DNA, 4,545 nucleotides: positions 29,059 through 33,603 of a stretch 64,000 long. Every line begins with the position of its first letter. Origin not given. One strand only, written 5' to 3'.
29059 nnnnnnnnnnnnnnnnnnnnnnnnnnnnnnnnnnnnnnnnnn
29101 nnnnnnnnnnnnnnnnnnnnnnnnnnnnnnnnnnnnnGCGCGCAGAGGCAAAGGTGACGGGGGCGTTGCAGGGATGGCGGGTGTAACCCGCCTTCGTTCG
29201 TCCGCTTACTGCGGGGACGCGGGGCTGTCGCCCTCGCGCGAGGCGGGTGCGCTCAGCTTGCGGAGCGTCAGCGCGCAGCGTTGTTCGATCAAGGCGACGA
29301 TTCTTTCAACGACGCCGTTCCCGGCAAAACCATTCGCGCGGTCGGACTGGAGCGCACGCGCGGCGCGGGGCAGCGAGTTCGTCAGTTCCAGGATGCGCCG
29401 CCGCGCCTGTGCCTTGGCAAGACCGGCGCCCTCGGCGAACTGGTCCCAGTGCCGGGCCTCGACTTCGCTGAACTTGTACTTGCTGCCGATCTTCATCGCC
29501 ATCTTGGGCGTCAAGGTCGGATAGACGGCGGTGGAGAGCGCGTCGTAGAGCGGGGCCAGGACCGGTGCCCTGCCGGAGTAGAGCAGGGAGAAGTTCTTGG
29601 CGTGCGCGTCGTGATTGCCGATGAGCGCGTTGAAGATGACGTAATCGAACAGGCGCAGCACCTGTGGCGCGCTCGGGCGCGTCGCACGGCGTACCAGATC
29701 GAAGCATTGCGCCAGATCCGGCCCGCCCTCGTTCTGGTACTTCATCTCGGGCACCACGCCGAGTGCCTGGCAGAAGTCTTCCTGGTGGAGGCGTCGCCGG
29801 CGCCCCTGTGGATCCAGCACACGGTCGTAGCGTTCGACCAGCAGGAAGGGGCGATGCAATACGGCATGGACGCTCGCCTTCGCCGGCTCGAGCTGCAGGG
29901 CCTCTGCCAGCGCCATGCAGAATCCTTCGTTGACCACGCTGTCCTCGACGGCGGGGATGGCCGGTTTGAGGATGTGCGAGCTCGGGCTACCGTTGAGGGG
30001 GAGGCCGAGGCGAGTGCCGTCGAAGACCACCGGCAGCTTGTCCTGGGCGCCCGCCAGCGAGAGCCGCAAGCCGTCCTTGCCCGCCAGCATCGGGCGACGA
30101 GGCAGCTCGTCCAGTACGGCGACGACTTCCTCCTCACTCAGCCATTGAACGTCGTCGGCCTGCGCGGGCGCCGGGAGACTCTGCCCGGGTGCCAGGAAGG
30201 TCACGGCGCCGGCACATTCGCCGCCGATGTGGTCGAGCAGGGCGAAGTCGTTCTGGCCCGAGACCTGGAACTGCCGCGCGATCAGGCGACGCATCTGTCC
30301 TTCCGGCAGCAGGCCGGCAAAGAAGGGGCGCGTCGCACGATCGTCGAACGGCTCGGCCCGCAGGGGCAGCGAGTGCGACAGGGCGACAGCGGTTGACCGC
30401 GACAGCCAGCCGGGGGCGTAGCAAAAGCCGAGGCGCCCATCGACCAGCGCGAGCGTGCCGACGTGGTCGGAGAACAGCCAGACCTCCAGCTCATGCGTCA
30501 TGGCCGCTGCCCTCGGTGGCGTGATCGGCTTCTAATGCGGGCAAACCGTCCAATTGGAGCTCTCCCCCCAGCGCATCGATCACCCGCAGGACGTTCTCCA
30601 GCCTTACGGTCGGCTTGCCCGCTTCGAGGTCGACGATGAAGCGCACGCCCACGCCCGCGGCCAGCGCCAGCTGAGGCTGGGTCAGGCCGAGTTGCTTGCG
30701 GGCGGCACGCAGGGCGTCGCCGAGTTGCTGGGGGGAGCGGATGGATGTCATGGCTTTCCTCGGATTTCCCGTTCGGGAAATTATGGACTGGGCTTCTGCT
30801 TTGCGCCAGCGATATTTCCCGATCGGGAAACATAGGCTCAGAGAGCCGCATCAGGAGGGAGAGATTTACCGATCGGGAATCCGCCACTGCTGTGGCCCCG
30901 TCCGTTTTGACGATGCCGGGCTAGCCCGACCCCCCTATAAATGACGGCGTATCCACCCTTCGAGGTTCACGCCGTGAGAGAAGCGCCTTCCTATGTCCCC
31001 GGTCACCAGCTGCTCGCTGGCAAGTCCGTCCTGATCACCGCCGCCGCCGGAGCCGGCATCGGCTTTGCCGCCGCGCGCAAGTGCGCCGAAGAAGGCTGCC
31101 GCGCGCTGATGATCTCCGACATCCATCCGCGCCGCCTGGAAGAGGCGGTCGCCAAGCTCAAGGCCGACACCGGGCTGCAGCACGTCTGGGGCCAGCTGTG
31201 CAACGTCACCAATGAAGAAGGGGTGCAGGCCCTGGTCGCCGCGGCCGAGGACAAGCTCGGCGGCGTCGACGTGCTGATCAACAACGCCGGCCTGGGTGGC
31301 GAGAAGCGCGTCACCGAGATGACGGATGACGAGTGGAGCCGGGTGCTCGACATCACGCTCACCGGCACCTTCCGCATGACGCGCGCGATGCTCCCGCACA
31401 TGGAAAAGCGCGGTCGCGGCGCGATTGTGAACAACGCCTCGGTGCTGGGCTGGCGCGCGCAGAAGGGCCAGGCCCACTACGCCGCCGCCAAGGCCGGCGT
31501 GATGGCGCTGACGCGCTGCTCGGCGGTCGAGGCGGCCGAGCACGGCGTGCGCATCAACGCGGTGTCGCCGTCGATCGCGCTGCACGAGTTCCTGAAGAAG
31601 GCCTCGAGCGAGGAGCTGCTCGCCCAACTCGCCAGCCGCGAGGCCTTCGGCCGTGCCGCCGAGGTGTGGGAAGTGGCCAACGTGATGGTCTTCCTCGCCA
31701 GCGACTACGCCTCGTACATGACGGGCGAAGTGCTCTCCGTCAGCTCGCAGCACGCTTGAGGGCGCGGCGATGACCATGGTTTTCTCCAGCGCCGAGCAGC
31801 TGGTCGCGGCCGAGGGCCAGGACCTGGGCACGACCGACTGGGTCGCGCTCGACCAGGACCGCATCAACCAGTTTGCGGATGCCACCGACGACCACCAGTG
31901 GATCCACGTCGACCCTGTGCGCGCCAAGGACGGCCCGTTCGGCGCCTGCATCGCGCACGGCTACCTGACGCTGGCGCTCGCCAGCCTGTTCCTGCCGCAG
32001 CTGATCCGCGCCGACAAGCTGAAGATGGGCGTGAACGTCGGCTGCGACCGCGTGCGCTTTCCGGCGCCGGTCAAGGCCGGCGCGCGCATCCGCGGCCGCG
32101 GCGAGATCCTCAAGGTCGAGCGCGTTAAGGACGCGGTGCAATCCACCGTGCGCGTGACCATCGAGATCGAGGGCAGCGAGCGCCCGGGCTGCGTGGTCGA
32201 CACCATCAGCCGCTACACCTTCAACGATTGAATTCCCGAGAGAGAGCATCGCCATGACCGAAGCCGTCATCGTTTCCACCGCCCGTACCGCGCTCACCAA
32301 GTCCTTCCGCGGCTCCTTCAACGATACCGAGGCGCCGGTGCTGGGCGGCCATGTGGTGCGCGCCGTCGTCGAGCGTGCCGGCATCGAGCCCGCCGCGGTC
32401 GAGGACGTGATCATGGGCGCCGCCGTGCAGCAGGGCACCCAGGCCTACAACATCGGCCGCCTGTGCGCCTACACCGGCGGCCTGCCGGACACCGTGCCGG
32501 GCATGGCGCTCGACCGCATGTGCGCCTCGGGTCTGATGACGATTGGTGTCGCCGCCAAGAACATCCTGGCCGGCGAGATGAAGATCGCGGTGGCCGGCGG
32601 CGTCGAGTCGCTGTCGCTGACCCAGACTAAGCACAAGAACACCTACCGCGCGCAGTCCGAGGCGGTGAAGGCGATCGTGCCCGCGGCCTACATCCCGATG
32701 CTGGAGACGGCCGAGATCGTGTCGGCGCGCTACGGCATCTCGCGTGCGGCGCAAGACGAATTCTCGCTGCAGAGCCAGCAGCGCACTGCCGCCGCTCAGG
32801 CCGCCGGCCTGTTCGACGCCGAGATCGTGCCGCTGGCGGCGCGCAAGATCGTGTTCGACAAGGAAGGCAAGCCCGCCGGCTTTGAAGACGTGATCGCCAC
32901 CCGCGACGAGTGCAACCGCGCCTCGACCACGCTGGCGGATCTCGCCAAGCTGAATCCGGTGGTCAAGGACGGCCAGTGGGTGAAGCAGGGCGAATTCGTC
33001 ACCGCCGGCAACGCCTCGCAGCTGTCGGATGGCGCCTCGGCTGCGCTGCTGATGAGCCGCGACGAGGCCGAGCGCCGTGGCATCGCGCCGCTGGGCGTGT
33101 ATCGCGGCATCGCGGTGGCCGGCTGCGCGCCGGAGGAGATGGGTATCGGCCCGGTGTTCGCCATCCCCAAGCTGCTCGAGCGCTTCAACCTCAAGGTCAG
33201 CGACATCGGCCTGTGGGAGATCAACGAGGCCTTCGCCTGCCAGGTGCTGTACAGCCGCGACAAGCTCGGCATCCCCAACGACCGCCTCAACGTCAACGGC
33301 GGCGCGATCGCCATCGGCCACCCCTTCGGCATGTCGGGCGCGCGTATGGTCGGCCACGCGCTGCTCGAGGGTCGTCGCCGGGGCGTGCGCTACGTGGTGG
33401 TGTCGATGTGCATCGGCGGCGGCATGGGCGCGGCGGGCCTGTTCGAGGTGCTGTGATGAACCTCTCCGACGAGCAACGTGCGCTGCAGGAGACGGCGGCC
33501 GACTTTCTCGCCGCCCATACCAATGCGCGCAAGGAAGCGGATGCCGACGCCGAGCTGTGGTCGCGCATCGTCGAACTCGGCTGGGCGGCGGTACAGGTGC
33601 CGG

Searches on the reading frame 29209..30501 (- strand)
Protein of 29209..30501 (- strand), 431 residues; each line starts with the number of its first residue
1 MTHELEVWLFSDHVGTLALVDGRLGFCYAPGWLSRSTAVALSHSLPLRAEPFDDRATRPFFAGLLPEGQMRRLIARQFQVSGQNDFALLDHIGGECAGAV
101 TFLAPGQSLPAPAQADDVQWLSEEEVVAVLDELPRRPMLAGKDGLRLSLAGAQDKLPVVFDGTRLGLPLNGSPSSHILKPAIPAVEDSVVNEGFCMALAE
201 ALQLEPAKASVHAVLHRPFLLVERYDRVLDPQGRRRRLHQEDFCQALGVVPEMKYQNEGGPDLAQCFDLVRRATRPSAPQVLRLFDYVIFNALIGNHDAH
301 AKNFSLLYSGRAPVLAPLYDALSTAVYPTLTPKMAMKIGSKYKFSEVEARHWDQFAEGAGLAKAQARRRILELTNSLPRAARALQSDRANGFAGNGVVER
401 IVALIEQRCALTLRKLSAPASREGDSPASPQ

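Call 17: search_protein_families(library=pfam, proteins=[window:29209-30501:-])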
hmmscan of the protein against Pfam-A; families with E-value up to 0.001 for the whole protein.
window:29209-30501:- (431 aa): 2 families
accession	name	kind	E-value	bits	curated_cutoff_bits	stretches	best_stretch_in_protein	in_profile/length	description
PF07804.18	HipA_C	-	7.1e-52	176.6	30.5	1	147-379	1-211/213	HipA-like C-terminal domain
PF13657.11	Couple_hipA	-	1.3e-25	90.2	22.5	1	5-102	1-98/99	HipA N-terminal domain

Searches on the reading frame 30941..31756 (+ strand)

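Call 29: search_protein_families(library=pfam, proteins=[window:30941-31756:+])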
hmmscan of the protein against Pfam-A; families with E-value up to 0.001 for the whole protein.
window:30941-31756:+ (272 aa): 4 families
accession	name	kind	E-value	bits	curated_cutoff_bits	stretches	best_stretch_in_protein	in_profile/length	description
PF13561.12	adh_short_C2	-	1.1e-58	199.1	27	1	35-267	3-231/236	Enoyl-(Acyl carrier protein) reductase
PF00106.31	adh_short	-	2.7e-51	174.3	26.6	1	28-223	1-192/195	short chain dehydrogenase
PF08659.16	KR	-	7.9e-13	49.2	22.6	1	30-193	3-162/180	KR domain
PF23441.1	SDR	-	3.3e-05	23.9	27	1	25-247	5-230/258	SDR-like rossmann domain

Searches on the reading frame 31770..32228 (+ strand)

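Call 29: search_protein_families(library=pfam, proteins=[window:31770-32228:+])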
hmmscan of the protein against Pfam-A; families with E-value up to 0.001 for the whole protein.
window:31770-32228:+ (153 aa): 1 family
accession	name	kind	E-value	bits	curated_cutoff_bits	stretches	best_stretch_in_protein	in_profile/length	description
PF01575.25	MaoC_dehydratas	-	2.3e-24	85.8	27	1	14-130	5-118/123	MaoC like domain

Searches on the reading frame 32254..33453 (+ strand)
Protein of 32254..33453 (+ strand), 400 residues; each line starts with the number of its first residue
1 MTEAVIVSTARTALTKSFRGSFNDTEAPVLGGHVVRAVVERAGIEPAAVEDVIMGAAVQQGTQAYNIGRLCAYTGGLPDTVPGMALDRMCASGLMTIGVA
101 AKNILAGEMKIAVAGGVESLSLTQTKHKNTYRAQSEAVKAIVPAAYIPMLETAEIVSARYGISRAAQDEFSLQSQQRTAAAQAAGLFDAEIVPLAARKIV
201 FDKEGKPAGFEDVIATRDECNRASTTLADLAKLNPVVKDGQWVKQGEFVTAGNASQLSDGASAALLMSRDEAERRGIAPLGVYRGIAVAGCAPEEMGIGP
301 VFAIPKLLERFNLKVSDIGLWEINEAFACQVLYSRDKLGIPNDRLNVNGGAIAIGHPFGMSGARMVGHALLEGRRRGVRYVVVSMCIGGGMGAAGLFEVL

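Call 29: search_protein_families(library=pfam, proteins=[window:32254-33453:+])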
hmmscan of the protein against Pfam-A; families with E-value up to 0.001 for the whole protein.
window:32254-33453:+ (400 aa): 3 families
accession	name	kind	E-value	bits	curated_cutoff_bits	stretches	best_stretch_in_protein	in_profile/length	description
PF00108.29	Thiolase_N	-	7.4e-58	196.4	26.4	1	5-270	2-260/260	Thiolase, N-terminal domain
PF02803.24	Thiolase_C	-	2e-42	144.2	27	1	279-398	3-122/123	Thiolase, C-terminal domain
PF00109.32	ketoacyl-synt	-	1.5e-05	25.2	20.8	1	82-120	166-204/252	Beta-ketoacyl synthase, N-terminal domain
